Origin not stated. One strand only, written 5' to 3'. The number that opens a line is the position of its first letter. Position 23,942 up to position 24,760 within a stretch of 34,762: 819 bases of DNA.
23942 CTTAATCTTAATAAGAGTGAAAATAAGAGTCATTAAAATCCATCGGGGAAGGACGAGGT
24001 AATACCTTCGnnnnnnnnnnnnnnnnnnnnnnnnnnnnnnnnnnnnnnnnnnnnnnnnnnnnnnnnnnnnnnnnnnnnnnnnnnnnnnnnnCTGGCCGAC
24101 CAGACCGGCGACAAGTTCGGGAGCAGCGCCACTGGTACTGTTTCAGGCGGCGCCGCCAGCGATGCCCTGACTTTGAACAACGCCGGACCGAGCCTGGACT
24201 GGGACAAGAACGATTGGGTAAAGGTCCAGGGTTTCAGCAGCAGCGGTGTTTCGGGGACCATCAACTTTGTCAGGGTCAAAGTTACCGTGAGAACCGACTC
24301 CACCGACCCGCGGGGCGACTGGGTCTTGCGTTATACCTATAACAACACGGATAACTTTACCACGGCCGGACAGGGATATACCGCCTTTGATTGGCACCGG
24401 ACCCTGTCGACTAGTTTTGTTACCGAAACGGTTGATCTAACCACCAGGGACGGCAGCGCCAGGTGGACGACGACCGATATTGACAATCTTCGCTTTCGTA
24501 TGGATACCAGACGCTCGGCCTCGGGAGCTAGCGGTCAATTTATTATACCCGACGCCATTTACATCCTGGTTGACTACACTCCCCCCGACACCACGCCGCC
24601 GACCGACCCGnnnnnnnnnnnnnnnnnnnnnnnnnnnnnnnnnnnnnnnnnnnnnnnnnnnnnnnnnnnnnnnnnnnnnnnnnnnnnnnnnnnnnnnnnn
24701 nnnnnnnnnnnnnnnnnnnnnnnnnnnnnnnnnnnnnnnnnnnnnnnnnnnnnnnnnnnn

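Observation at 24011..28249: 1412-aa secreted protein: Cys-free FN3/Ig stalk carrying a 15-heme cytochrome built from a repeated two-heme unit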

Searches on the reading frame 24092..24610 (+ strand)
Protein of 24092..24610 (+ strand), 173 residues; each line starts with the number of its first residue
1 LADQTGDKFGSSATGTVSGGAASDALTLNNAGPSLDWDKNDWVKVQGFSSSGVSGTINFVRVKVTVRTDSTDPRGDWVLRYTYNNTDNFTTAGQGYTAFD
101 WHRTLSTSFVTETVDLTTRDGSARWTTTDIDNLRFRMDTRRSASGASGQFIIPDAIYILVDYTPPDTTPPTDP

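Call 36: find_homologous_proteins(query=window:24092-24610:+, max_evalue=0.01)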
Query window:24092-24610:+: 106 candidates shared short words with the query, none scored E <= 0.01.

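Call 38: search_solved_structures(query=window:24092-24610:+, max_evalue=10)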
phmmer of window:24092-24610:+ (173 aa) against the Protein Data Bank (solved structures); distinct sequences matched with E-value up to 10: 8.
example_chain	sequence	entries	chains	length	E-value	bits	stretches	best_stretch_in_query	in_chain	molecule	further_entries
3wlv_A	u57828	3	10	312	1.5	11.8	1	55-117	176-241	Urate oxidase | Uric acid degradation bifunctional protein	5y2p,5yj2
7cmn_A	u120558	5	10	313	1.5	11.8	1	55-117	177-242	Uric acid degradation bifunctional protein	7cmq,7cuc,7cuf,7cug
4xfp_A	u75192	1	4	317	1.5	11.8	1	55-117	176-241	Urate oxidase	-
1j2g_A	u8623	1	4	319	1.5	11.8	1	55-117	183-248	Uricase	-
5yja_A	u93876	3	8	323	1.6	11.7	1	55-117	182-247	Uric acid degradation bifunctional protein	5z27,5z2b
1xb2_A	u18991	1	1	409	1.6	11.7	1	92-126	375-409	Elongation factor Tu, mitochondrial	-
5y52_A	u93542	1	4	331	1.6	11.7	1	55-117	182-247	Uric acid degradation bifunctional protein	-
5ayj_A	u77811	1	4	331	1.6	11.7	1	55-117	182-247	Uric acid degradation bifunctional protein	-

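Call 49: search_protein_representatives(protein=window:24092-24610:+)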
Query: 173 residues. Proteins with E-value up to 0.001 (for the whole library): 6; up to 1e-10: 2; up to 1e-30: 1. The best 6 are listed.
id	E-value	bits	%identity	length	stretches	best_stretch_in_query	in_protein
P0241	2.6e-107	372.5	100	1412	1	1-173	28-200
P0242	8.0e-28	113.7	37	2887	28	85-113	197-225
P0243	2.7e-05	40.3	30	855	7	13-62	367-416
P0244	1.4e-04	38.0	33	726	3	100-164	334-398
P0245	6.1e-04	35.9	34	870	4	122-151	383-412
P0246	7.5e-04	35.6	24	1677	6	60-95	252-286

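Call 56: predict_structure(protein=window:24092-24610:+)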
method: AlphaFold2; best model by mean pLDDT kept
length: 173 residues; sequences in the alignment: 1
mean_pLDDT: 35.9   pTM: 0.26
mean pLDDT of the five models: 35.9, 33.9, 32.7, 32.7, 31.6
residues with pLDDT >= 90: 0; 70-90: 0; 50-70: 0; < 50: 173
segments of 3 or more residues with pLDDT < 50: 1-173
pLDDT, mean of each block of 10 residues (from residue 1): 31 31 32 35 37 32 36 37 32 26 28 38 44 42 38 42 45 46
secondary structure, 60 per line:
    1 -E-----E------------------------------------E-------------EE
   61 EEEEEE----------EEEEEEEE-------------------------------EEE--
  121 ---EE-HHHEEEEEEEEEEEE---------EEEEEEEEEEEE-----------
elements in order: E59-66 E77-84 E116-118 E130-141 E151-162

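Call 57: list_cluster_members(proteins=[P0241, P0121, P0123, P0001, P0005])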
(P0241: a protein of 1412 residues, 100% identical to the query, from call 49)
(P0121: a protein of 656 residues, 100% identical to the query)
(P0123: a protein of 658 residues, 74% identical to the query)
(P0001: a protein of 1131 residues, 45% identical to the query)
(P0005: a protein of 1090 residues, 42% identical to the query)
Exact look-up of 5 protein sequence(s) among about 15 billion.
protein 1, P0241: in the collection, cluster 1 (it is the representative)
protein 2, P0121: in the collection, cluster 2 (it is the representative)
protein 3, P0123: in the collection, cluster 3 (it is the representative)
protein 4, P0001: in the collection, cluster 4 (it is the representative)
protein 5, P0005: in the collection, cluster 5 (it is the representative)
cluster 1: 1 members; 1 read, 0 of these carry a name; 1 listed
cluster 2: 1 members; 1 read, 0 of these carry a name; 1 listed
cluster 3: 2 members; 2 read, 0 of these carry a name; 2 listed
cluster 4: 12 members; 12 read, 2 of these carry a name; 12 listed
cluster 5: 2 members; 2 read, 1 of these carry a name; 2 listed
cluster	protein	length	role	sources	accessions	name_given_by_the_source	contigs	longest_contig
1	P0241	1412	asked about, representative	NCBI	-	-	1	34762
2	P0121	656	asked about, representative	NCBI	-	-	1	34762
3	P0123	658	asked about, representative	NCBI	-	-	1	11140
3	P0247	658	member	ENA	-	-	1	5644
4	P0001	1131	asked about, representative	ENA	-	-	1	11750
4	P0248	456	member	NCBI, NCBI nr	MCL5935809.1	MAG: fibronectin type III domain-containing protein, partial [Firmicutes bacterium] | fibronectin type III domain-containing protein [Bacillota bacterium]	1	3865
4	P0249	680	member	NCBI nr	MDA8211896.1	hypothetical protein [Clostridia bacterium]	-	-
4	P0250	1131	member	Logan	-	-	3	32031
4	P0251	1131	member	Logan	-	-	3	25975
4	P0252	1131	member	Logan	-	-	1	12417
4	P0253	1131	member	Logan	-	-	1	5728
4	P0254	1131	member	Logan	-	-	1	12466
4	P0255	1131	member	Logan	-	-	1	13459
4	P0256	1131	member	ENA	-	-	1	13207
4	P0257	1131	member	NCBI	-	-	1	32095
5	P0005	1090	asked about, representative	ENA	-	-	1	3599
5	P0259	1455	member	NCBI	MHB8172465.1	MAG: cytochrome c3 family protein [Thermincolia bacterium]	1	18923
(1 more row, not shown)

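Call 59: search_protein_families(library=pfam, proteins=[P0259], max_evalue=0.001)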
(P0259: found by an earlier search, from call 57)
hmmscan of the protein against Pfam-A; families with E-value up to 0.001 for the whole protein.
P0259 (1455 aa): 4 families
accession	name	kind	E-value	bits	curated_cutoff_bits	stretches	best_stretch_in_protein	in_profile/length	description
PF09699.15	Paired_CXXCH_1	-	3.5e-39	132.7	20.6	3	905-936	8-39/41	Doubled CXXCH motif (Paired_CXXCH_1)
PF14522.11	Cytochrome_C7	-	7.1e-18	64.6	24.8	0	960-1024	3-54/67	Cytochrome c7 and related cytochrome c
PF00041.27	fn3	-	6.2e-16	58.8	25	1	541-616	1-71/84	Fibronectin type III domain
PF14537.11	Cytochrom_c3_2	-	1.4e-14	54.7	25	1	855-934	7-79/79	Cytochrome c3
